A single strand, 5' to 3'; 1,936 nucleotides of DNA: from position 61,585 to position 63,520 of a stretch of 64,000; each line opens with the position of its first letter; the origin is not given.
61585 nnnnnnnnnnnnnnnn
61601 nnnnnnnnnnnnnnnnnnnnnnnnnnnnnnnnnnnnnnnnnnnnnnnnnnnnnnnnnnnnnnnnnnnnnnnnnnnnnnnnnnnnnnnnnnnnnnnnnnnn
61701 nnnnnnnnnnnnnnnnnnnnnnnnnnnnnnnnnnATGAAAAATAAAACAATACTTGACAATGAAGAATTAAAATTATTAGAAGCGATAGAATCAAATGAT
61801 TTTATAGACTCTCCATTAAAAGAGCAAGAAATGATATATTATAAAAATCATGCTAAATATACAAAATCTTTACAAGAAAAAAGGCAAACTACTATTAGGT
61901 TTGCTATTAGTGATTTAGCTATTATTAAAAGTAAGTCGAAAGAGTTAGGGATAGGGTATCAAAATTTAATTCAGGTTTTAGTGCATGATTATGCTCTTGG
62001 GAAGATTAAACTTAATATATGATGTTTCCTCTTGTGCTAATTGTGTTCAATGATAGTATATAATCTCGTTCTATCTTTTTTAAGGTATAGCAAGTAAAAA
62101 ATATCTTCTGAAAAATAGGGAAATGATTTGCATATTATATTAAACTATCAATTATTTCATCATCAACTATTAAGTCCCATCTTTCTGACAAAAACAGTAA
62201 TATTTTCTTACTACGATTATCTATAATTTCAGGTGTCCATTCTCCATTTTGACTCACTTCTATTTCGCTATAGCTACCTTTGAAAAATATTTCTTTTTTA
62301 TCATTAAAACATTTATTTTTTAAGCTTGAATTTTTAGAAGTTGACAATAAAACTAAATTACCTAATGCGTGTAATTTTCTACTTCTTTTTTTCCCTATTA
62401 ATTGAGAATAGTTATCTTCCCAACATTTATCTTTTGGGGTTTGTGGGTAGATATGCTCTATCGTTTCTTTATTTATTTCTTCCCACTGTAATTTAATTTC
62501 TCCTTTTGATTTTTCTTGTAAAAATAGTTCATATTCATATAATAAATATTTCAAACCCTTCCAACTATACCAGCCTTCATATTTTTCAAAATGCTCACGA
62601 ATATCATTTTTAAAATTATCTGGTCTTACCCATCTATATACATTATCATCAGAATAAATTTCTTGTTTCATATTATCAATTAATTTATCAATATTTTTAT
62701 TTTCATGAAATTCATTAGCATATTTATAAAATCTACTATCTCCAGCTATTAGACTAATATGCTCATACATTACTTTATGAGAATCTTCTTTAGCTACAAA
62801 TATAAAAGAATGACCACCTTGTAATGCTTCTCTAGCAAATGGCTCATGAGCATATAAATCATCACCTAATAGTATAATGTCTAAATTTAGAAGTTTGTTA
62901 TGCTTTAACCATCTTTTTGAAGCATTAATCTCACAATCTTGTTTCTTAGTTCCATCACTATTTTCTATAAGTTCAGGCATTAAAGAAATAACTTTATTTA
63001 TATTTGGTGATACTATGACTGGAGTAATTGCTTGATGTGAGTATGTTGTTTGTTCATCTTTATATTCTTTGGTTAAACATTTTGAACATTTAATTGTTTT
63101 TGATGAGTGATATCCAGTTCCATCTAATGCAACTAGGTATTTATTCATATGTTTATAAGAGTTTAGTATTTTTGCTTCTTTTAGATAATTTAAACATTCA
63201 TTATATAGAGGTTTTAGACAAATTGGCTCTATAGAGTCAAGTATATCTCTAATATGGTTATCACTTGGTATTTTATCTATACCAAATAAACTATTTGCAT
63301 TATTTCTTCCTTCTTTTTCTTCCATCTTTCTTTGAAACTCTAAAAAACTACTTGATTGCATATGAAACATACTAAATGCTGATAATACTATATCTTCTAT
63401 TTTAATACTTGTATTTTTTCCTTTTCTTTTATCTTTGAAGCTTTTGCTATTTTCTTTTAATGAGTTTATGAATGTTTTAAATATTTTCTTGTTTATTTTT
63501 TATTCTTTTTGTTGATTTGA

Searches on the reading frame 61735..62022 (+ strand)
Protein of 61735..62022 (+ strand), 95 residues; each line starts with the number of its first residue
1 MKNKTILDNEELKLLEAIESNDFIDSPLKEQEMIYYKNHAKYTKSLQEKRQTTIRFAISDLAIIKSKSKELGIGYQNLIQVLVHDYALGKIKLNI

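Call 51: search_protein_families(library=pfam, max_evalue=0.000001, proteins=[window:61735-62022:+])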
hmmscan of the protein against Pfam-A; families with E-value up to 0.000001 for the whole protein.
window:61735-62022:+ (95 aa): 0 families

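Call 86: find_encoding_contigs(protein=window:61735-62022:+, flank=10000, max_places=10)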
Protein window:61735-62022:+ (95 aa): 3 contigs read that carry it; 3 places shown.
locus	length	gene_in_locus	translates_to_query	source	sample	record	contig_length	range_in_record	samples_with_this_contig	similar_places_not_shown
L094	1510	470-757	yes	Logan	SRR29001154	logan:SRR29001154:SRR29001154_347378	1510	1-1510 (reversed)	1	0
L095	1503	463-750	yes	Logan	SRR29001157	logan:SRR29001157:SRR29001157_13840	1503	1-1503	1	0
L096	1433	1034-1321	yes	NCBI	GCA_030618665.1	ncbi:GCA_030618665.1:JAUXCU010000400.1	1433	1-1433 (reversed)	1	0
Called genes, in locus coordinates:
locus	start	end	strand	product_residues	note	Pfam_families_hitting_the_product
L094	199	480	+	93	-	PF04365:BrnT_toxin (weak)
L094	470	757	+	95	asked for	-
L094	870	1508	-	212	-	?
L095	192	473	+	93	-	PF04365:BrnT_toxin (weak)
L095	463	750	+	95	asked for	-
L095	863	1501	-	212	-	?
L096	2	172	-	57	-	?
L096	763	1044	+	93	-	PF04365:BrnT_toxin (weak)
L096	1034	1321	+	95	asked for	-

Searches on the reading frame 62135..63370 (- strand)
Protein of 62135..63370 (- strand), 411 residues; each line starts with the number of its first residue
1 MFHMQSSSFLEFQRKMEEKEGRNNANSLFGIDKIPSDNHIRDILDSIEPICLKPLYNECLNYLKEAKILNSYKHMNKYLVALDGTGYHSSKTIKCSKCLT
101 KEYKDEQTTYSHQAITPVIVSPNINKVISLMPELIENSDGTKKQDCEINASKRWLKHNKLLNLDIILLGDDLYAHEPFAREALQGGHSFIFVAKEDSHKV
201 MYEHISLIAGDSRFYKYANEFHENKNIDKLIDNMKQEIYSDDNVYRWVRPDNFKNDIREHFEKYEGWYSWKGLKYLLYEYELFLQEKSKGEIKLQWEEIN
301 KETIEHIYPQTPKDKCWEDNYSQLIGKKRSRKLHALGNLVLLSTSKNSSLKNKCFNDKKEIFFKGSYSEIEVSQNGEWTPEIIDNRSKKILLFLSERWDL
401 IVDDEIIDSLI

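Call 18: search_protein_families(library=ncbifam, proteins=[window:62135-63370:-])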
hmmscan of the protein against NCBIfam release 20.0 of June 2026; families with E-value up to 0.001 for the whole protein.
window:62135-63370:- (411 aa): 0 families

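Call 33: search_protein_families(library=pfam, proteins=[window:62135-63370:-], max_evalue=0.01)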
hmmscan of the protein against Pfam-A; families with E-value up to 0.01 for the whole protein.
window:62135-63370:- (411 aa): 1 family
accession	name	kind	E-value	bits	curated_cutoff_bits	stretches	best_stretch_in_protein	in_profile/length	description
PF07510.16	GmrSD_C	-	3.2e-20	72.9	23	1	254-390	4-135/138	GmrSD restriction endonucleases, C-terminal domain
